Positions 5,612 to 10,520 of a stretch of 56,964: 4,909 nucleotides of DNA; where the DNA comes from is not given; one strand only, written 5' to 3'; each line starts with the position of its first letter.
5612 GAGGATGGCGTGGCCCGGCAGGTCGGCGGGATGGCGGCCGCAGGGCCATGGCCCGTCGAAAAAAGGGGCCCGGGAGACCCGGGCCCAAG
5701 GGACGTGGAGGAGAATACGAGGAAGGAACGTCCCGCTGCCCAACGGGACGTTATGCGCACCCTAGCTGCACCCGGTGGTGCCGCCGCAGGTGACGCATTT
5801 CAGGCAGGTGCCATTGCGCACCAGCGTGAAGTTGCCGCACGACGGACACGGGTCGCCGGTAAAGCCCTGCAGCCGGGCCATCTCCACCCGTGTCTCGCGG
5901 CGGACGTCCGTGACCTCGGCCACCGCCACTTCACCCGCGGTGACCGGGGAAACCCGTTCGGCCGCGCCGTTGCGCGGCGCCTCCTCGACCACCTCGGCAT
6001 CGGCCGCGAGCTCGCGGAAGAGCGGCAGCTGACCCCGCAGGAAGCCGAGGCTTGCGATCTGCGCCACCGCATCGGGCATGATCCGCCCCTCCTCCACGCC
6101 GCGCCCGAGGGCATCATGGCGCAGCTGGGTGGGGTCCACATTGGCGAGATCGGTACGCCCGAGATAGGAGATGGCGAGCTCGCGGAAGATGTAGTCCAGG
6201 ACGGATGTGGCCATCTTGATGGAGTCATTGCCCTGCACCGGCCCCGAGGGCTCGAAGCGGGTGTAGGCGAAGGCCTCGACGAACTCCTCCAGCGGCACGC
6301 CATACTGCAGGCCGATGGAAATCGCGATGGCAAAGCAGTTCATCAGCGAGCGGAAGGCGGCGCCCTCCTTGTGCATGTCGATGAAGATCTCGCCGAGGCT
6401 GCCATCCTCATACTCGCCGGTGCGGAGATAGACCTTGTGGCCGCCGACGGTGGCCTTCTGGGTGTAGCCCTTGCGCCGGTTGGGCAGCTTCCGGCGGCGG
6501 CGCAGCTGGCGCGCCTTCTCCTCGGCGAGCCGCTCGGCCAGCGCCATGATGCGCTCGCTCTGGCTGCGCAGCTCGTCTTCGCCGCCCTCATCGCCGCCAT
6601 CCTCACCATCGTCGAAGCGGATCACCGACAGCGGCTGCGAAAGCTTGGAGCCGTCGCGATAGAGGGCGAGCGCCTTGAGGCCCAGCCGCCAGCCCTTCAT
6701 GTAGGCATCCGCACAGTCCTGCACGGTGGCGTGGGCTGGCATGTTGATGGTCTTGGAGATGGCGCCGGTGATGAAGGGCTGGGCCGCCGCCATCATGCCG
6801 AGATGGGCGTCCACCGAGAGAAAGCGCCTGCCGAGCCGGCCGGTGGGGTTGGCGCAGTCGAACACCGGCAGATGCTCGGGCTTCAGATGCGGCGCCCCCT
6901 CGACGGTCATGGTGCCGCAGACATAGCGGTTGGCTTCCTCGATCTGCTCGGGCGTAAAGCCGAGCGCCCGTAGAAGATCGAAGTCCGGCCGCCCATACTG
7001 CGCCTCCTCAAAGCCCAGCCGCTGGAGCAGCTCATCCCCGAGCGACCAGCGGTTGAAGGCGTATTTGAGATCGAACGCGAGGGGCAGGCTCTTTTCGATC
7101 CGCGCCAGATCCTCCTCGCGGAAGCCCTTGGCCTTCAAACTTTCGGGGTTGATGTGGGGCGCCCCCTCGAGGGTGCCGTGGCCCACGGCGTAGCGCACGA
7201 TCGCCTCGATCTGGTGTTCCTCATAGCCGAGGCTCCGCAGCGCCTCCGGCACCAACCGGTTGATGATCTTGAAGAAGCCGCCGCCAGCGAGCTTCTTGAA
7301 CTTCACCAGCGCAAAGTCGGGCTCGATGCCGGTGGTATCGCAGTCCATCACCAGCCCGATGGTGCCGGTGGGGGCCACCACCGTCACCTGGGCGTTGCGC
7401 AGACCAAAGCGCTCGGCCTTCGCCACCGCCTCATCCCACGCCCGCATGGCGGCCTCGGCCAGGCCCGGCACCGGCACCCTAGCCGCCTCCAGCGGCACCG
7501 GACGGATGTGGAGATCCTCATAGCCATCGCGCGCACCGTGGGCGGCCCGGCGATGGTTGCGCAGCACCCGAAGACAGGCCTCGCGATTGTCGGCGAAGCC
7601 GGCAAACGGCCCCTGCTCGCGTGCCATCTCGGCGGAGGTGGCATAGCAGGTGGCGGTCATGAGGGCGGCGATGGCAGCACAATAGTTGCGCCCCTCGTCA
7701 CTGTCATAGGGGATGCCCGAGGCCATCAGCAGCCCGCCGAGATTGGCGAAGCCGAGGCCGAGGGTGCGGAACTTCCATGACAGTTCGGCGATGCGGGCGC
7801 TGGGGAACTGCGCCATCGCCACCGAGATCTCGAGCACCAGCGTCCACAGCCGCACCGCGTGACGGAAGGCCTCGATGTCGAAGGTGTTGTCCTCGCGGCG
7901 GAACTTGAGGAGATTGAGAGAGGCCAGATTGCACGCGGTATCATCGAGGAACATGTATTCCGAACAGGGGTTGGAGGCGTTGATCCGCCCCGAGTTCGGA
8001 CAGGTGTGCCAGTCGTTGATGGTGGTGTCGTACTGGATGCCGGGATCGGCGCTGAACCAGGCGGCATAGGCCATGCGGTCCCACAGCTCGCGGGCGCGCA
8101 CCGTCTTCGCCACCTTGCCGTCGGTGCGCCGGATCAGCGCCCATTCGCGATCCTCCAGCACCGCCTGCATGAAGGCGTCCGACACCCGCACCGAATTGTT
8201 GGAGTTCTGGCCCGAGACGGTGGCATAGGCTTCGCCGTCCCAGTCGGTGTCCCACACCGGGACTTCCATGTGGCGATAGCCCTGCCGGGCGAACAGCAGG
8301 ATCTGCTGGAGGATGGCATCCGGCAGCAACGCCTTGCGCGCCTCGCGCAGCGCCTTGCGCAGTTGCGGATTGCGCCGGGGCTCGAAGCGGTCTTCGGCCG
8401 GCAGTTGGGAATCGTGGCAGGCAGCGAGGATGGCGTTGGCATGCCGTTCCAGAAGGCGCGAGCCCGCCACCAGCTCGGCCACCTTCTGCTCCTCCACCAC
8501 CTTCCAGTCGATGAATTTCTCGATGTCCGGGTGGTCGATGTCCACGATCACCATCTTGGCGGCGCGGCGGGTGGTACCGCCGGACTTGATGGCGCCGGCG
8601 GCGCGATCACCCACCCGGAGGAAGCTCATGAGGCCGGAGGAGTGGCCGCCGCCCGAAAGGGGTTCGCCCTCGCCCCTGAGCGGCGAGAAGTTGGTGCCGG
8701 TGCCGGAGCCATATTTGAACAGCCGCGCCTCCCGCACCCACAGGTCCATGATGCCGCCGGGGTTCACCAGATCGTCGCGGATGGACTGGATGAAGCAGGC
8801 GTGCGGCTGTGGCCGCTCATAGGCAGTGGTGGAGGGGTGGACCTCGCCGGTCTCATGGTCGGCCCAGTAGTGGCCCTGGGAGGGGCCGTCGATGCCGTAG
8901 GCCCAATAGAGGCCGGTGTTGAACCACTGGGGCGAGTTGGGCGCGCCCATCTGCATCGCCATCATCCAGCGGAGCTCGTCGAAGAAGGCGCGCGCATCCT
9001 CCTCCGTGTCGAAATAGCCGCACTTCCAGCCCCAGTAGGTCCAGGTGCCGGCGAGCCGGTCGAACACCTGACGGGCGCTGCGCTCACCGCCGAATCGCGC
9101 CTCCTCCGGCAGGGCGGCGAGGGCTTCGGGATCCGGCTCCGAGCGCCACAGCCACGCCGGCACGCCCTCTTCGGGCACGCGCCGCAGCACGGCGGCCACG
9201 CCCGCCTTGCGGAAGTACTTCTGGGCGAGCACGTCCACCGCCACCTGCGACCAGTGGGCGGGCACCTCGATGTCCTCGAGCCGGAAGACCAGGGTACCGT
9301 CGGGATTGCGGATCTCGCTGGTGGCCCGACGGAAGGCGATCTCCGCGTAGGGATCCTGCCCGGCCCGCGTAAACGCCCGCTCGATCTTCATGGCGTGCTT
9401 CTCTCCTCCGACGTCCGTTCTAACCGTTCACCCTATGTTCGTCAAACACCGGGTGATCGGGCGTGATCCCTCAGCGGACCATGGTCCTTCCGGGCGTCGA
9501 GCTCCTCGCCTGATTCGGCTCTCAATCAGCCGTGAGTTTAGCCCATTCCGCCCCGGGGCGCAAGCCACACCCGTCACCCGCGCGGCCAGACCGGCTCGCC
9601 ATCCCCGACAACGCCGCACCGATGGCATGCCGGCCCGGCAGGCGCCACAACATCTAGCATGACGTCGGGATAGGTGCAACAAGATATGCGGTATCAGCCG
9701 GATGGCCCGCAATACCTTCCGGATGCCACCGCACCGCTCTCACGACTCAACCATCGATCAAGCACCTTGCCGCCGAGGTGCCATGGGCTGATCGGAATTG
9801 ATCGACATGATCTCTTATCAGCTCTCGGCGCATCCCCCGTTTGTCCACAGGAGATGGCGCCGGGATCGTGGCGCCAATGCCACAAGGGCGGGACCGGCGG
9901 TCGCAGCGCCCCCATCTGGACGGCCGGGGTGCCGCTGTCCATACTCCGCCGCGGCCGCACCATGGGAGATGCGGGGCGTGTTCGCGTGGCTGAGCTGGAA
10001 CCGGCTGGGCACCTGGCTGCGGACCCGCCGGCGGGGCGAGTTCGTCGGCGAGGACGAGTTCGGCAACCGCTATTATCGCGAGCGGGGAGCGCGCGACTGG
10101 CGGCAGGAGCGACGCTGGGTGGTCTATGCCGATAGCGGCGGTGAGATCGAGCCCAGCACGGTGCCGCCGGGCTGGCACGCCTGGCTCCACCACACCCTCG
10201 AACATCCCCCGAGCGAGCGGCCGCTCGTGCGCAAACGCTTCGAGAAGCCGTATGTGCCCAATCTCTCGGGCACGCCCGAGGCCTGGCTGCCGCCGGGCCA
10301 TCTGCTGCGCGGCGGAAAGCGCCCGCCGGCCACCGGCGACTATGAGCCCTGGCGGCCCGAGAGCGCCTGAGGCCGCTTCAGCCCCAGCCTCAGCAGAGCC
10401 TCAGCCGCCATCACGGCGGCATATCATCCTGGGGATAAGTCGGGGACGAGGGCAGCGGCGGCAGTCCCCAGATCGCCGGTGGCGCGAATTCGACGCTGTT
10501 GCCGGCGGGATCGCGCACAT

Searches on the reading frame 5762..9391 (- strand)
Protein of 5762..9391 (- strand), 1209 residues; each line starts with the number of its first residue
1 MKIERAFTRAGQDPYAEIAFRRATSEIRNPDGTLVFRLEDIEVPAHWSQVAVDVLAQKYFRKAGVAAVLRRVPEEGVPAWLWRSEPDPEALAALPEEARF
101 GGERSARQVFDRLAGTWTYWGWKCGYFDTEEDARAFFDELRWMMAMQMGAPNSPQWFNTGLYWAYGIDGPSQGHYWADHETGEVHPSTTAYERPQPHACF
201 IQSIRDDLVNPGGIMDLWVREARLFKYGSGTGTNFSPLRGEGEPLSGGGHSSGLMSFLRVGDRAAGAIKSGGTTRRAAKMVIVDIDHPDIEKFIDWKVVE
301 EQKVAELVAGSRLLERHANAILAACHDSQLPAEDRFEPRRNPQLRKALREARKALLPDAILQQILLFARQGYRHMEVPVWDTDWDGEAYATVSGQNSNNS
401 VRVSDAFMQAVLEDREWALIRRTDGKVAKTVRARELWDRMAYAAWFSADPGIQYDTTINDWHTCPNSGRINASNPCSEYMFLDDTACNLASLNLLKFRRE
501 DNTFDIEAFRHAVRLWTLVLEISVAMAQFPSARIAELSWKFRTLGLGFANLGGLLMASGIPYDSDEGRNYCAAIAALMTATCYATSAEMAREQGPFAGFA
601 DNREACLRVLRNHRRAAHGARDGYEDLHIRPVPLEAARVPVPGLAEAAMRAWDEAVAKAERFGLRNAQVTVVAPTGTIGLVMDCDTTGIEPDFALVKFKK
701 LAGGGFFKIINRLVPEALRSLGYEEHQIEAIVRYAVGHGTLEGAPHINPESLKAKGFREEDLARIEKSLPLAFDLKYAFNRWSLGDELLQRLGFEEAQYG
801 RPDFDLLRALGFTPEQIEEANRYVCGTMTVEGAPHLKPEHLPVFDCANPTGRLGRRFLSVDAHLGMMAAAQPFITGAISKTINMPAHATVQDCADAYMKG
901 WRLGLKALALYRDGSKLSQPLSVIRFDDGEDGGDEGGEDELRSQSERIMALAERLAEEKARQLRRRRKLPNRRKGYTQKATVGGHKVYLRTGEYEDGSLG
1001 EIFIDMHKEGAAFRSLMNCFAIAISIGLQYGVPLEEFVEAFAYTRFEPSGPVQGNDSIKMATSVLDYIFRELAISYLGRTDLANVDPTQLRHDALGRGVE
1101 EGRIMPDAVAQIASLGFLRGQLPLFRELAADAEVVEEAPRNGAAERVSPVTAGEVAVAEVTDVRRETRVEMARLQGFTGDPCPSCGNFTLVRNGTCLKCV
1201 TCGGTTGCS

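Call 11: search_protein_families(library=pfam, proteins=[window:5762-9391:-], max_evalue=0.01)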
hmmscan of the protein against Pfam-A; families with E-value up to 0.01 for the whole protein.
window:5762-9391:- (1209 aa): 4 families
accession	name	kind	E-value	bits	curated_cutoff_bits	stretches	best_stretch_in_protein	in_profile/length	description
PF02867.20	Ribonuc_red_lgC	-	1.5e-127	426.9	23.9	2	198-751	2-460/523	Ribonucleotide reductase, barrel domain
PF08471.15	Ribonuc_red_2_N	-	1.3e-43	147.8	27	1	31-147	1-103/103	Class II vitamin B12-dependent ribonucleotide reductase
PF12637.14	TSCPD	-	7.9e-12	45.8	22.8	1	976-1073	3-85/88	TSCPD domain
PF07499.19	RuvA_C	-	0.0075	17.2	24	0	716-733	8-25/47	RuvA, C-terminal domain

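Call 32: find_homologous_proteins(query=window:5762-9391:-, max_evalue=1e-100)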
Query window:5762-9391:- (1209 aa): 8000 proteins with E <= 1e-100 among 8000 candidates; the best 120 are listed.
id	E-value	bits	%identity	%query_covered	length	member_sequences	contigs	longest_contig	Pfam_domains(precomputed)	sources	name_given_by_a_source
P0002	0.0e+0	2805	100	100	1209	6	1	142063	PF02867.21,PF08471.16,PF12637.15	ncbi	-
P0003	0.0e+0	2449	87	100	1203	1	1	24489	PF02867.21,PF08471.16,PF12637.15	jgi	-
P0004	0.0e+0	2247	80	100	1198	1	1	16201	PF02867.21,PF08471.16,PF12637.15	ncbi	-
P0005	0.0e+0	2195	79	100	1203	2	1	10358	PF02867.21,PF08471.16,PF12637.15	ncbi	-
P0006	0.0e+0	2174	78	100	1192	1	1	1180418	PF02867.21,PF08471.16,PF12637.15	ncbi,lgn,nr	ncbi:Vitamin B12-dependent ribonucleotide reductase [bacterium HR40]|nr:Vitamin B12-dependent ribonu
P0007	0.0e+0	2169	78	100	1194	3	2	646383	PF02867.21,PF08471.16,PF12637.15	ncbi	-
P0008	0.0e+0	2113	76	100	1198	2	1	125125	PF02867.21,PF08471.16,PF12637.15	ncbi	-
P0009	0.0e+0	2105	76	100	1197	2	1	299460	PF02867.21,PF08471.16,PF12637.15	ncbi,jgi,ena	-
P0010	0.0e+0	2094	75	100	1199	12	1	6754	PF02867.21,PF08471.16,PF12637.15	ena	-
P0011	0.0e+0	2078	75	100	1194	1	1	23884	PF02867.21,PF08471.16,PF12637.15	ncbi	-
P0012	0.0e+0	2013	74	100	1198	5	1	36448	PF02867.21,PF08471.16,PF20772.3,PF12637.15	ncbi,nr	ncbi:MAG: vitamin B12-dependent ribonucleotide reductase [Geminicoccaceae bacterium]|nr:vitamin B12-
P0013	0.0e+0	1986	71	100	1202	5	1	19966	PF02867.21,PF08471.16,PF12637.15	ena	-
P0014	0.0e+0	1984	72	100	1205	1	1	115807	PF02867.21,PF08471.16,PF12637.15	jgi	-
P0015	0.0e+0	1969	71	100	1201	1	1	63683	PF02867.21,PF08471.16,PF12637.15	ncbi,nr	ncbi:vitamin B12-dependent ribonucleotide reductase [Geminicoccaceae bacterium 1502E]|nr:vitamin B12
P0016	0.0e+0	1966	71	100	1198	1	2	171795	PF02867.21,PF08471.16,PF12637.15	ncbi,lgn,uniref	ncbi:vitamin B12-dependent ribonucleotide reductase [Benzoatithermus flavus]|uniref:Vitamin B12-depe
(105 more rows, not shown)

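Call 34: find_encoding_contigs(protein=P0002, flank=10000, max_places=6)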
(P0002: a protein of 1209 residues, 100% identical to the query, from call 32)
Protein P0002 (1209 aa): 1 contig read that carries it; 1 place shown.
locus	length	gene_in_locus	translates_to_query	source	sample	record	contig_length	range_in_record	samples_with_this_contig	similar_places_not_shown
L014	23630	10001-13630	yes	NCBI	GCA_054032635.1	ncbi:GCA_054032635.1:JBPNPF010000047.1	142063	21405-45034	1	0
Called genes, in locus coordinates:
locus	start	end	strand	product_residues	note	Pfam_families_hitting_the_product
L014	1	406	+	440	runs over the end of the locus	PF00120:Gln-synt_C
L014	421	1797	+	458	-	PF00202:Aminotran_3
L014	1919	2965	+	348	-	PF01212:Beta_elim_lyase, PF01041:DegT_DnrJ_EryC1 (faint)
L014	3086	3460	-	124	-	PF06155:GBBH-like_N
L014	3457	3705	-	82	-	PF03966:Trm112p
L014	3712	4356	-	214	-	PF02190:LON_substr_bdg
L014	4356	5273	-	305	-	PF00085:Thioredoxin, PF13098:Thioredoxin_2, PF13905:Thioredoxin_8 (weak), PF13428:TPR_14 (faint), PF14559:TPR_19, PF14561:TPR_20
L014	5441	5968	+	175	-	PF11149:DUF2924 (weak)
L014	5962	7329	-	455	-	PF04107:GCS2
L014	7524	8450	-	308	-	PF02826:2-Hacid_dh_C, PF03446:NAD_binding_2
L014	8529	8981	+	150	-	PF00903:Glyoxalase, PF18029:Glyoxalase_6 (weak)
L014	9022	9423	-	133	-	PF05071:NDUFA12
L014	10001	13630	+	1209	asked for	PF08471:Ribonuc_red_2_N, PF02867:Ribonuc_red_lgC, PF12637:TSCPD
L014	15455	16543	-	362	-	PF01137:RTC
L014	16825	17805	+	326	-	PF09084:NMT1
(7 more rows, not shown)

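Call 35: find_encoding_contigs(protein=P0003, flank=10000, max_places=4)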
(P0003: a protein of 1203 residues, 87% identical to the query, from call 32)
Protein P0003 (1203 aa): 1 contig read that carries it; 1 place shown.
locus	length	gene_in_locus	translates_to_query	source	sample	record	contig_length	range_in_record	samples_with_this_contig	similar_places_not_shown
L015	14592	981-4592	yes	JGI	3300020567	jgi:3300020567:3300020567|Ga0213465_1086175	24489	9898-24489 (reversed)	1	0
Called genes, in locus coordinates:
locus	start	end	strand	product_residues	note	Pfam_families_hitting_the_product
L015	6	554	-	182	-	PF05071:NDUFA12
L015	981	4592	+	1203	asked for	PF08471:Ribonuc_red_2_N, PF02867:Ribonuc_red_lgC, PF12637:TSCPD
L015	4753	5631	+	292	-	-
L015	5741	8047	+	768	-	PF01315:Ald_Xan_dh_C, PF02738:MoCoBD_1, PF20256:MoCoBD_2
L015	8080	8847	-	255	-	PF02129:Peptidase_S15 (faint), PF00561:Abhydrolase_1, PF12146:Hydrolase_4, PF12697:Abhydrolase_6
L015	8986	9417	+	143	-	PF01192:RNA_pol_Rpb6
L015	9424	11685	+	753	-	PF13328:HD_4, PF01966:HD, PF04607:RelA_SpoT, PF02824:TGS, PF19296:RelA_AH, PF28438:RelA_RIS, PF01842:ACT, PF13291:ACT_4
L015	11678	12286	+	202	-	PF00156:Pribosyltran (weak)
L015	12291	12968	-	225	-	PF01135:PCMT, PF02353:CMAS (weak), PF13649:Methyltransf_25 (weak)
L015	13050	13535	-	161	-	PF12844:HTH_19, PF13560:HTH_31, PF01381:HTH_3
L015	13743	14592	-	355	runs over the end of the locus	PF00814:TsaD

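Call 36: find_encoding_contigs(protein=P0004, flank=10000, max_places=4)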
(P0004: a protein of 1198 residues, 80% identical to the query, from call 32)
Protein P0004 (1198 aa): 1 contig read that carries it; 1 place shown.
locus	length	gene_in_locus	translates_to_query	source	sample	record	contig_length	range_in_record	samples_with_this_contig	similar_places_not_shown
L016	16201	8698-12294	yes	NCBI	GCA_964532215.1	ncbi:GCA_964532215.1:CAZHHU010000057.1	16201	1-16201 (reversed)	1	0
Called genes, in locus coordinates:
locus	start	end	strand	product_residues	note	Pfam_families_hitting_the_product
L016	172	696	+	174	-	PF16694:Cytochrome_P460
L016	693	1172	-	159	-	-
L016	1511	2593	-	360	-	PF01264:Chorismate_synt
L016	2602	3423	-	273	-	PF00106:adh_short, PF13561:adh_short_C2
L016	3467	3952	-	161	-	PF03631:Virul_fac_BrkB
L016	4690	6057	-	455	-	PF04107:GCS2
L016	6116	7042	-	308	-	PF02826:2-Hacid_dh_C, PF03446:NAD_binding_2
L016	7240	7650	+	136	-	PF00903:Glyoxalase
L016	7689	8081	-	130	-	PF05071:NDUFA12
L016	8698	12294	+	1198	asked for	PF08471:Ribonuc_red_2_N, PF02867:Ribonuc_red_lgC, PF12637:TSCPD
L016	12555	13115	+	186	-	PF00213:OSCP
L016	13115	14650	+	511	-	PF02874:ATP-synt_ab_N, PF00006:ATP-synt_ab, PF00306:ATP-synt_ab_C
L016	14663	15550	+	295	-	PF00231:ATP-synt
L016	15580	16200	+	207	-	?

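Call 57: list_cluster_members(proteins=[P0002])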
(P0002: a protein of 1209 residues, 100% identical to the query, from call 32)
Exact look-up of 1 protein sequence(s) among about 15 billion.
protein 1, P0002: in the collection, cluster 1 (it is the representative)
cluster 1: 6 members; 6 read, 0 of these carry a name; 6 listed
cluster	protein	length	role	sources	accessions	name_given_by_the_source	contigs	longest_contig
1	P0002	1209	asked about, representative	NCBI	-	-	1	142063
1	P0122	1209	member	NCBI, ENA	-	-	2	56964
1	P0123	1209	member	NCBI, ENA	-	-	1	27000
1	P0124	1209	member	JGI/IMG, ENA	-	-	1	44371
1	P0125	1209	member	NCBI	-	-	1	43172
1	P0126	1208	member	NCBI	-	-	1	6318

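Call 58: find_encoding_contigs(protein=P0123, flank=10000, max_places=3)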
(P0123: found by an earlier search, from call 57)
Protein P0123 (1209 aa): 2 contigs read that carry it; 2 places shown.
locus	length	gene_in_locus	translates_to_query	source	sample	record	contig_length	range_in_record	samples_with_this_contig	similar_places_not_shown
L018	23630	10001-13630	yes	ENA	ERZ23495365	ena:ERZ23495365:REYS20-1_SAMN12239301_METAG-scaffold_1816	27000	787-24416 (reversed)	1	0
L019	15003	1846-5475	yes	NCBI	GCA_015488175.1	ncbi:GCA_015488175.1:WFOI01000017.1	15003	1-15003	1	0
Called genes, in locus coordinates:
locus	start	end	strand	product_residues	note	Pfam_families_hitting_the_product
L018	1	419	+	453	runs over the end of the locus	PF00120:Gln-synt_C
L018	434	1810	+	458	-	PF00202:Aminotran_3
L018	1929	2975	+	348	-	PF01212:Beta_elim_lyase, PF01041:DegT_DnrJ_EryC1 (faint)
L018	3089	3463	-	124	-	PF06155:GBBH-like_N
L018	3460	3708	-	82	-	PF03966:Trm112p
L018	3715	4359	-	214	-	PF02190:LON_substr_bdg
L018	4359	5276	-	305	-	PF00085:Thioredoxin, PF13098:Thioredoxin_2, PF13905:Thioredoxin_8 (weak), PF13428:TPR_14 (faint), PF13432:TPR_16 (faint), PF14559:TPR_19, PF14561:TPR_20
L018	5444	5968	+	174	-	PF11149:DUF2924 (weak)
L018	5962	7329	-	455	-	PF04107:GCS2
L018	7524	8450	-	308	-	PF02826:2-Hacid_dh_C, PF03446:NAD_binding_2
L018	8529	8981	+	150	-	PF00903:Glyoxalase, PF18029:Glyoxalase_6 (weak)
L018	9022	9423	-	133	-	PF05071:NDUFA12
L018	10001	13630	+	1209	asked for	PF08471:Ribonuc_red_2_N, PF02867:Ribonuc_red_lgC, PF12637:TSCPD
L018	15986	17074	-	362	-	PF01137:RTC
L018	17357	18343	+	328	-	PF09084:NMT1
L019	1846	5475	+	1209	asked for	PF08471:Ribonuc_red_2_N, PF02867:Ribonuc_red_lgC, PF12637:TSCPD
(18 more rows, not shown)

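Call 59: find_encoding_contigs(protein=P0124, flank=10000, max_places=3)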
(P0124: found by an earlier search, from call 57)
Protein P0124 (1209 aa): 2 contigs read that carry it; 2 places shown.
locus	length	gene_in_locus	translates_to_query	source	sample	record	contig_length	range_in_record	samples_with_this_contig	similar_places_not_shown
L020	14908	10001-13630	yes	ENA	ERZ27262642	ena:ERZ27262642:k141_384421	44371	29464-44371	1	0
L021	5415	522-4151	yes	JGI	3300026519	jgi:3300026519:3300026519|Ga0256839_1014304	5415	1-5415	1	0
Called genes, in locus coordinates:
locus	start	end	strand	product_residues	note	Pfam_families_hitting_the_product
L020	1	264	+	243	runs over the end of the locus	PF00912:Transgly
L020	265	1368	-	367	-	PF00005:ABC_tran, PF13304:AAA_21 (faint), PF08402:TOBE_2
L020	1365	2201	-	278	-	PF00528:BPD_transp_1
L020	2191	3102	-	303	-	PF00528:BPD_transp_1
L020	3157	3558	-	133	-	PF06155:GBBH-like_N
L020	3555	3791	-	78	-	PF03966:Trm112p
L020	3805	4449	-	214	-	PF02190:LON_substr_bdg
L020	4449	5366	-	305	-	PF00085:Thioredoxin, PF13098:Thioredoxin_2, PF13899:Thioredoxin_7 (faint), PF13428:TPR_14 (faint), PF14559:TPR_19, PF23914:TPR_CcmH_CycH (weak), PF14561:TPR_20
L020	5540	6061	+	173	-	PF11149:DUF2924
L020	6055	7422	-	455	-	PF04107:GCS2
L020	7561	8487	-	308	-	PF02826:2-Hacid_dh_C, PF03446:NAD_binding_2 (weak)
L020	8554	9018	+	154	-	PF00903:Glyoxalase, PF18029:Glyoxalase_6 (weak)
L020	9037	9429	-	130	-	PF05071:NDUFA12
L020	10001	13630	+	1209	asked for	PF08471:Ribonuc_red_2_N, PF02867:Ribonuc_red_lgC, PF12637:TSCPD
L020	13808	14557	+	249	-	-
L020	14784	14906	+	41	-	?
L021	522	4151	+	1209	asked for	PF08471:Ribonuc_red_2_N, PF02867:Ribonuc_red_lgC, PF12637:TSCPD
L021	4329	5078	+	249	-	-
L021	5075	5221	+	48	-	-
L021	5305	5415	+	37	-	?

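Call 60: find_encoding_contigs(protein=P0125, flank=10000, max_places=3)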
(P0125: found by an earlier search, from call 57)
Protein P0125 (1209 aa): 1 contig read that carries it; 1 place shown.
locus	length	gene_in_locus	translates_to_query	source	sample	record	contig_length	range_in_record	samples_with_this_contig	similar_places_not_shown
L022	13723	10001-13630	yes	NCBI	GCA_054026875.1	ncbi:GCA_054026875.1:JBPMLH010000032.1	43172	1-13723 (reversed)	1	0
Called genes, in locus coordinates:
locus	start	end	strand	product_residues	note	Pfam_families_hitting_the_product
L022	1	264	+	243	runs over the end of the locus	PF00912:Transgly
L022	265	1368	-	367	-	PF00005:ABC_tran, PF13304:AAA_21 (faint), PF08402:TOBE_2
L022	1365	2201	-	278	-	PF00528:BPD_transp_1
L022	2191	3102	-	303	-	PF00528:BPD_transp_1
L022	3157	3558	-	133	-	PF06155:GBBH-like_N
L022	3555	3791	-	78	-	PF03966:Trm112p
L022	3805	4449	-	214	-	PF02190:LON_substr_bdg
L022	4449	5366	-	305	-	PF00085:Thioredoxin, PF13098:Thioredoxin_2, PF13428:TPR_14 (faint), PF14559:TPR_19, PF23914:TPR_CcmH_CycH (weak), PF14561:TPR_20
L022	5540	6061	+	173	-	PF11149:DUF2924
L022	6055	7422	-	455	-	PF04107:GCS2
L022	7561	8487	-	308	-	PF02826:2-Hacid_dh_C, PF03446:NAD_binding_2 (weak)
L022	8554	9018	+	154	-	PF00903:Glyoxalase, PF18029:Glyoxalase_6 (weak)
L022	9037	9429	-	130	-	PF05071:NDUFA12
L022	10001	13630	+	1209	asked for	PF08471:Ribonuc_red_2_N, PF02867:Ribonuc_red_lgC, PF12637:TSCPD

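Call 61: find_encoding_contigs(protein=P0126, flank=10000, max_places=3)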
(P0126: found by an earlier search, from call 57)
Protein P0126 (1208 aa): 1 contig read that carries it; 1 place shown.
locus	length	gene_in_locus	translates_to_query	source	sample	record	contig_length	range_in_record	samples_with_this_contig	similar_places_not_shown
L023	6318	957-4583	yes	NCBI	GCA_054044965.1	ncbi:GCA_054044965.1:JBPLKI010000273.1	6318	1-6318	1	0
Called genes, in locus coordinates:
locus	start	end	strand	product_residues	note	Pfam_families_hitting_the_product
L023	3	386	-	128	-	?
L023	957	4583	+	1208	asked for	PF08471:Ribonuc_red_2_N, PF02867:Ribonuc_red_lgC, PF12637:TSCPD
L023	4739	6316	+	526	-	?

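Call 66: search_protein_families(library=pfam, proteins=[L020:13808-14557:+, L023:4739-6316:+, L015:4753-5631:+, L021:5075-5221:+], max_evalue=0.01)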
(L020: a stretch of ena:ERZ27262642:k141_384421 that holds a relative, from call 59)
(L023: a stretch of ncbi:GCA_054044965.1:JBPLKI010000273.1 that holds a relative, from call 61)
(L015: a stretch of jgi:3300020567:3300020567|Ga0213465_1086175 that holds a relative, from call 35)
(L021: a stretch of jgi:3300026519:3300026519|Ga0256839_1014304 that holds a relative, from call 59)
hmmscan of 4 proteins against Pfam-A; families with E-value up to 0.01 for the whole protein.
L020:13808-14557:+ (249 aa): 0 families

L023:4739-6316:+ (526 aa): 2 families
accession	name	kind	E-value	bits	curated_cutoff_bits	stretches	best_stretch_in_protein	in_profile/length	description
PF03190.21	Thioredox_DsbH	-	7.2e-35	120.8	27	1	33-167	5-138/163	Protein of unknown function, DUF255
PF13899.12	Thioredoxin_7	-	8.6e-05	23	27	1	60-112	11-63/83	Thioredoxin-like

L015:4753-5631:+ (292 aa): 0 families

L021:5075-5221:+ (48 aa): 0 families
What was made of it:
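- In relatives whose DNA across nrdJ is 79-86% identical, different genes follow nrdJ (calls 35, 36, 59-61, 66).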

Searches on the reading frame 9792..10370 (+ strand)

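Call 16: search_protein_families(library=ncbifam, proteins=[window:9792-10370:+], max_evalue=0.00001)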
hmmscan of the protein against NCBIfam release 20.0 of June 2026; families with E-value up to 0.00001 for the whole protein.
window:9792-10370:+ (192 aa): 2 families
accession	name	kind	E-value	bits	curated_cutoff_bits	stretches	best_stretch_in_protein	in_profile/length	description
NF006040.0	PRK08183.1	equivalog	7.3e-45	152.5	135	1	62-190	7-133/134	NADH:ubiquinone oxidoreductase subunit NDUFA12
NF005151.0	PRK06630.1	equivalog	2.9e-10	40.6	144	1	85-142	16-70/99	hypothetical protein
